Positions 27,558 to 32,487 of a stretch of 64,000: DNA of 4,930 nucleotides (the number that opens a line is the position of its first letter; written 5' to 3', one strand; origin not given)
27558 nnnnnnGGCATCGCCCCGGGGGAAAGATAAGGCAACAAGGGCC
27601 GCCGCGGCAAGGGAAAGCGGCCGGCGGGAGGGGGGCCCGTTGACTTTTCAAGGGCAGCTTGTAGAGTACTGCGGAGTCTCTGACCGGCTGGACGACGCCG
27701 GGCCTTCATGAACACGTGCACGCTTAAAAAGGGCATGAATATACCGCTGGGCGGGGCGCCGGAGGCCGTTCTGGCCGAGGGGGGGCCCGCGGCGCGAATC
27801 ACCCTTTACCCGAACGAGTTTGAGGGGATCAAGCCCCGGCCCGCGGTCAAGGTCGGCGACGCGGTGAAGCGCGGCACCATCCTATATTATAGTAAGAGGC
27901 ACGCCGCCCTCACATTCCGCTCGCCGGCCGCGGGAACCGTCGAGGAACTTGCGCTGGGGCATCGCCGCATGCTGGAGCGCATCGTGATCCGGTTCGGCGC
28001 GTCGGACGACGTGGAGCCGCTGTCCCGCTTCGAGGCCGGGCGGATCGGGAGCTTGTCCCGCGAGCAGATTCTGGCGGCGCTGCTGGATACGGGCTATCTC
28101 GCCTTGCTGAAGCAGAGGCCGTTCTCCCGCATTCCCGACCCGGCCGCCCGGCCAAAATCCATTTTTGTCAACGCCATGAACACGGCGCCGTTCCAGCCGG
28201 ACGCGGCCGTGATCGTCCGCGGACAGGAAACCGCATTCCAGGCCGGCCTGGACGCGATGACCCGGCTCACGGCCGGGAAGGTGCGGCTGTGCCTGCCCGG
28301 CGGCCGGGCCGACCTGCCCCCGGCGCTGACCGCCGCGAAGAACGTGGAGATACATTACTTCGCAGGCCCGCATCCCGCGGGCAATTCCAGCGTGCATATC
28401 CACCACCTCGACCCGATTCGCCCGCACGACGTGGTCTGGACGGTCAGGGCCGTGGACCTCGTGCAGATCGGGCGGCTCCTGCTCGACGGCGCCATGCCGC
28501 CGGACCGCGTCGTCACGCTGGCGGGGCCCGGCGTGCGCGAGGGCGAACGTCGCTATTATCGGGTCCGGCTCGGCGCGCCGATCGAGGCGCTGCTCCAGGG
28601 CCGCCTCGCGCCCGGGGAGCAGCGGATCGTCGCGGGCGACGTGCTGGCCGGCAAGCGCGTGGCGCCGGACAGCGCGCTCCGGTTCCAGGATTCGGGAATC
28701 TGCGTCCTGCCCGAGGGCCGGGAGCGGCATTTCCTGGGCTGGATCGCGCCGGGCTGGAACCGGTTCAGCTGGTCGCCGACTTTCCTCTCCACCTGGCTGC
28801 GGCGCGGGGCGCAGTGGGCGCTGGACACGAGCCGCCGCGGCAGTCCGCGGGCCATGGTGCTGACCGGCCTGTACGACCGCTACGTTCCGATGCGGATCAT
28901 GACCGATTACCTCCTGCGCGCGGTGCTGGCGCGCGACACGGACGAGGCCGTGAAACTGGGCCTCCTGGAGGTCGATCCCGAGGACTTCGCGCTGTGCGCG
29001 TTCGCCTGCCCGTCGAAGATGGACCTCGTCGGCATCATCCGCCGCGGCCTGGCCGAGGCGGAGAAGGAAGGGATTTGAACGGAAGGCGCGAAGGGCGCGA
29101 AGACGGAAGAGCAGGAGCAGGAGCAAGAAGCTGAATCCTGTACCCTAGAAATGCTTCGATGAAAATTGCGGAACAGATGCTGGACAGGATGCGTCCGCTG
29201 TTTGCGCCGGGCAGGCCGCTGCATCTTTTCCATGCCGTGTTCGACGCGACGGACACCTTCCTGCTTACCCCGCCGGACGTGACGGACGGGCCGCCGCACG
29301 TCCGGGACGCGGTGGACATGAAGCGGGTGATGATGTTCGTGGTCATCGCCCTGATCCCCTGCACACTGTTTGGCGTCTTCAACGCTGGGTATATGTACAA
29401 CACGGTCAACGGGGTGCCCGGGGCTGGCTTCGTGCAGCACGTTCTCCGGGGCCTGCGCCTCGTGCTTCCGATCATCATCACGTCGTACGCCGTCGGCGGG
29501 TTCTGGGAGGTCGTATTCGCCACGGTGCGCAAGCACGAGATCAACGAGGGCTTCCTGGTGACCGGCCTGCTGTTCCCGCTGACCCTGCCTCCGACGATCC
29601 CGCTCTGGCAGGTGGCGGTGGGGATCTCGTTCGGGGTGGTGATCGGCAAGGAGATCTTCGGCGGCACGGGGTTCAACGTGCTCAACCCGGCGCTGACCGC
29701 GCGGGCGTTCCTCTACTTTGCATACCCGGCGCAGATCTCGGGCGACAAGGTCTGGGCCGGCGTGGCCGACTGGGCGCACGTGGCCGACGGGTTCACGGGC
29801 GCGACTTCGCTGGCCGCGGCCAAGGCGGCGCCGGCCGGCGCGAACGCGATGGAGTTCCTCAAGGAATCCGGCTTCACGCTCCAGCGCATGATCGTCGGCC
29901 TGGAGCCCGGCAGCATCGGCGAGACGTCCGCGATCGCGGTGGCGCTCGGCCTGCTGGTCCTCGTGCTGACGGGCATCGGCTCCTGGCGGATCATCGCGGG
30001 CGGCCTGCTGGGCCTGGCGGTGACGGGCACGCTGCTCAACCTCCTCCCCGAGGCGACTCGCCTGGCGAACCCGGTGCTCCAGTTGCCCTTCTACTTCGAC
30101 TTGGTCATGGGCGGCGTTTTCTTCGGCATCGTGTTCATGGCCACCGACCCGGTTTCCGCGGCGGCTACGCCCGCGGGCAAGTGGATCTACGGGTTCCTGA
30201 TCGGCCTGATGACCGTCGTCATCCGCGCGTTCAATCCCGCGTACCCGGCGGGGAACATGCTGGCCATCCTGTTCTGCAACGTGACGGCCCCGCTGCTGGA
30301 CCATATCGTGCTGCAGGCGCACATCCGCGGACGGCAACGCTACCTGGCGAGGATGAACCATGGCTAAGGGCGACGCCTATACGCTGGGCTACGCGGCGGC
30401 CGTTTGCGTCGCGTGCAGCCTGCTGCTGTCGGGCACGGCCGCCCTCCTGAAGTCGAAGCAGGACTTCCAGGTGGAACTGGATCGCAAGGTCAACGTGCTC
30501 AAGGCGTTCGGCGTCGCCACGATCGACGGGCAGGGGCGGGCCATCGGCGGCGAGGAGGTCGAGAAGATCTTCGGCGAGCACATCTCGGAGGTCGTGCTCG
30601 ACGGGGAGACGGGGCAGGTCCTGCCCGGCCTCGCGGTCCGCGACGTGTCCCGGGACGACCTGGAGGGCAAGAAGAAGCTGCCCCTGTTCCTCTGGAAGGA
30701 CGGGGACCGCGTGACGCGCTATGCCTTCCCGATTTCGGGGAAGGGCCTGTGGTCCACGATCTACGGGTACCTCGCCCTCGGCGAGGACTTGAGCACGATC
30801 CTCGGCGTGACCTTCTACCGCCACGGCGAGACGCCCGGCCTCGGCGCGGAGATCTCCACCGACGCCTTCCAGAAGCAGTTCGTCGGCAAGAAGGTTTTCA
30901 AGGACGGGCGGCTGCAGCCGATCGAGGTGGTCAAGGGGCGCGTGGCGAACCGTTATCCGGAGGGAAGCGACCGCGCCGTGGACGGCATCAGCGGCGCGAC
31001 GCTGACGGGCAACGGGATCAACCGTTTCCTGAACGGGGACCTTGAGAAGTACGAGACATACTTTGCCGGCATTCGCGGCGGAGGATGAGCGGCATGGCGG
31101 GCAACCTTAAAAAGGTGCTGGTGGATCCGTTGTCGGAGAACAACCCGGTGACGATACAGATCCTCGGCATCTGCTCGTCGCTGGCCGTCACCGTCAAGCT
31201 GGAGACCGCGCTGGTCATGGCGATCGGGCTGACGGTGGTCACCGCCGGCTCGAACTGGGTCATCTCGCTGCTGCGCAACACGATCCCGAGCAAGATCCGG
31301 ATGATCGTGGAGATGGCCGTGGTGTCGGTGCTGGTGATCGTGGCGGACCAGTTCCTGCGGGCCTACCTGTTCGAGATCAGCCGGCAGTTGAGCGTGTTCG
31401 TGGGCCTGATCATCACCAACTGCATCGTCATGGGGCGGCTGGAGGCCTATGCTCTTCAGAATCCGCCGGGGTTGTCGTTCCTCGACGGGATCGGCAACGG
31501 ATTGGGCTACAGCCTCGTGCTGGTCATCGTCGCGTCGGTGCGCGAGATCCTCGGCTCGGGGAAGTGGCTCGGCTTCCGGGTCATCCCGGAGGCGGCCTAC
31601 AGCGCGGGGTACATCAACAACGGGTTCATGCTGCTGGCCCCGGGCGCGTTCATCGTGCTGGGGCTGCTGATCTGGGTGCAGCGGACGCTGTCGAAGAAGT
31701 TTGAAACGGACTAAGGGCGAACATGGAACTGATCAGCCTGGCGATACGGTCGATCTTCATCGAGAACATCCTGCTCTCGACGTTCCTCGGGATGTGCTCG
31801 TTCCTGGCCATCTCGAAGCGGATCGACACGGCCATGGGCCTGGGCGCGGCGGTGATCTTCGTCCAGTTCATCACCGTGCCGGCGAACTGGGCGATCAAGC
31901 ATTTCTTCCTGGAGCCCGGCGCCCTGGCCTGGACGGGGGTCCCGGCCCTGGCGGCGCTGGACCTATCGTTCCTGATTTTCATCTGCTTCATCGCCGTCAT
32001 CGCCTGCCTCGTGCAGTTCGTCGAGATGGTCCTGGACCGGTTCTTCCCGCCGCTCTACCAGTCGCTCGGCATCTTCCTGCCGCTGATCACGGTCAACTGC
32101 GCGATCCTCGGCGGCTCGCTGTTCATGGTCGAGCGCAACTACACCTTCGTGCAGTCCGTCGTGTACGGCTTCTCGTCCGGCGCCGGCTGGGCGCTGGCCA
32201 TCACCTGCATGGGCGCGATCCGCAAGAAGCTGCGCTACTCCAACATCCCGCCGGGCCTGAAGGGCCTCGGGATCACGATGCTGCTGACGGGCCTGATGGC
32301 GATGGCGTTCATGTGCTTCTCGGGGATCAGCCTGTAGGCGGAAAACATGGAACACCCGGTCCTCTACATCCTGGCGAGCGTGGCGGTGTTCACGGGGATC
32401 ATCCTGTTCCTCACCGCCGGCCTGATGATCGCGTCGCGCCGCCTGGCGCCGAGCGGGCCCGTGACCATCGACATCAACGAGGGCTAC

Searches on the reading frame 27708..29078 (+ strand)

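Call 52: search_protein_families(library=pfam, proteins=[window:27708-29078:+], max_evalue=0.00001)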
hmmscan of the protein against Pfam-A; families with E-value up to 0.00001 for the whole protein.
window:27708-29078:+ (456 aa): 3 families
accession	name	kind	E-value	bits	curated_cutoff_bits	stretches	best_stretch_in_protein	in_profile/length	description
PF24836.1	NQRA_2nd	-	2e-46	158.2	25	1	116-262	1-144/145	NqrA second alpha/beta domain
PF05896.17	NQRA_N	-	1e-22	80.6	25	1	5-95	2-92/94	NqrA N-terminal barrel-sandwich hybrid domain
PF11973.14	NQRA_SLBB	-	1.4e-13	51.5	27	1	268-318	1-49/51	NQRA C-terminal domain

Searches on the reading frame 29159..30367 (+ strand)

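Call 52: search_protein_families(library=pfam, proteins=[window:29159-30367:+], max_evalue=0.00001)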
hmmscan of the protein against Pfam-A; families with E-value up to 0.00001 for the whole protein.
window:29159-30367:+ (402 aa): 1 family
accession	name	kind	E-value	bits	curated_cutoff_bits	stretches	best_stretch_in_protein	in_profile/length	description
PF03116.20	NQR2_RnfD_RnfE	-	1.6e-95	320.4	27.7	1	44-388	4-294/296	NQR2, RnfD, RnfE family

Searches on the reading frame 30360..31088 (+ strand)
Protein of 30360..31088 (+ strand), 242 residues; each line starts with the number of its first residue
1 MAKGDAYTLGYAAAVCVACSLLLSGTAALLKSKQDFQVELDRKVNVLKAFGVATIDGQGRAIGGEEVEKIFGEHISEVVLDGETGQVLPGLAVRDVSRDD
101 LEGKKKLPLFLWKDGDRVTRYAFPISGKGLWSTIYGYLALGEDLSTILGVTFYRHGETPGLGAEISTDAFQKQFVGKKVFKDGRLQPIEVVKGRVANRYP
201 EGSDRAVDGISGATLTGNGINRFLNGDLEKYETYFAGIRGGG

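Call 52: search_protein_families(library=pfam, proteins=[window:30360-31088:+], max_evalue=0.00001)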
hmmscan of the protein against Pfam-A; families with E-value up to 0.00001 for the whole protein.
window:30360-31088:+ (242 aa): 1 family
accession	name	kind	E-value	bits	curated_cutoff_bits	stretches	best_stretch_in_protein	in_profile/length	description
PF04205.19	FMN_bind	-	1.5e-14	54.8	22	1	129-225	1-73/77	FMN-binding domain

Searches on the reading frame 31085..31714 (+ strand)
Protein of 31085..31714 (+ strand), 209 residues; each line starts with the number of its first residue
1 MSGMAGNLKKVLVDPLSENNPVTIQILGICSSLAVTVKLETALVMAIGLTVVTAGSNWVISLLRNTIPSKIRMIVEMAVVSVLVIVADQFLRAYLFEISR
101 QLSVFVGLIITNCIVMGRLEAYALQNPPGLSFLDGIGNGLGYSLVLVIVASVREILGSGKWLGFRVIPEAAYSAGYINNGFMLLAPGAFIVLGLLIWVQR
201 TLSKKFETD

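Call 52: search_protein_families(library=pfam, proteins=[window:31085-31714:+], max_evalue=0.00001)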
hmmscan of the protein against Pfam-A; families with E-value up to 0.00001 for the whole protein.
window:31085-31714:+ (209 aa): 1 family
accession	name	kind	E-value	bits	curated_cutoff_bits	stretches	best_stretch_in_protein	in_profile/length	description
PF02508.19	Rnf-Nqr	-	2.4e-56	190.9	23.8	1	9-196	2-174/174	Rnf-Nqr subunit, membrane protein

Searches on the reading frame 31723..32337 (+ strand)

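Call 52: search_protein_families(library=pfam, proteins=[window:31723-32337:+], max_evalue=0.00001)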
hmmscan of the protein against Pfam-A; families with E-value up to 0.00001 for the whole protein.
window:31723-32337:+ (204 aa): 1 family
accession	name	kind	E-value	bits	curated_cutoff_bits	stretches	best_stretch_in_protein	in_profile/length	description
PF02508.19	Rnf-Nqr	-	4.2e-57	193.4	23.8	1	4-202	2-173/174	Rnf-Nqr subunit, membrane protein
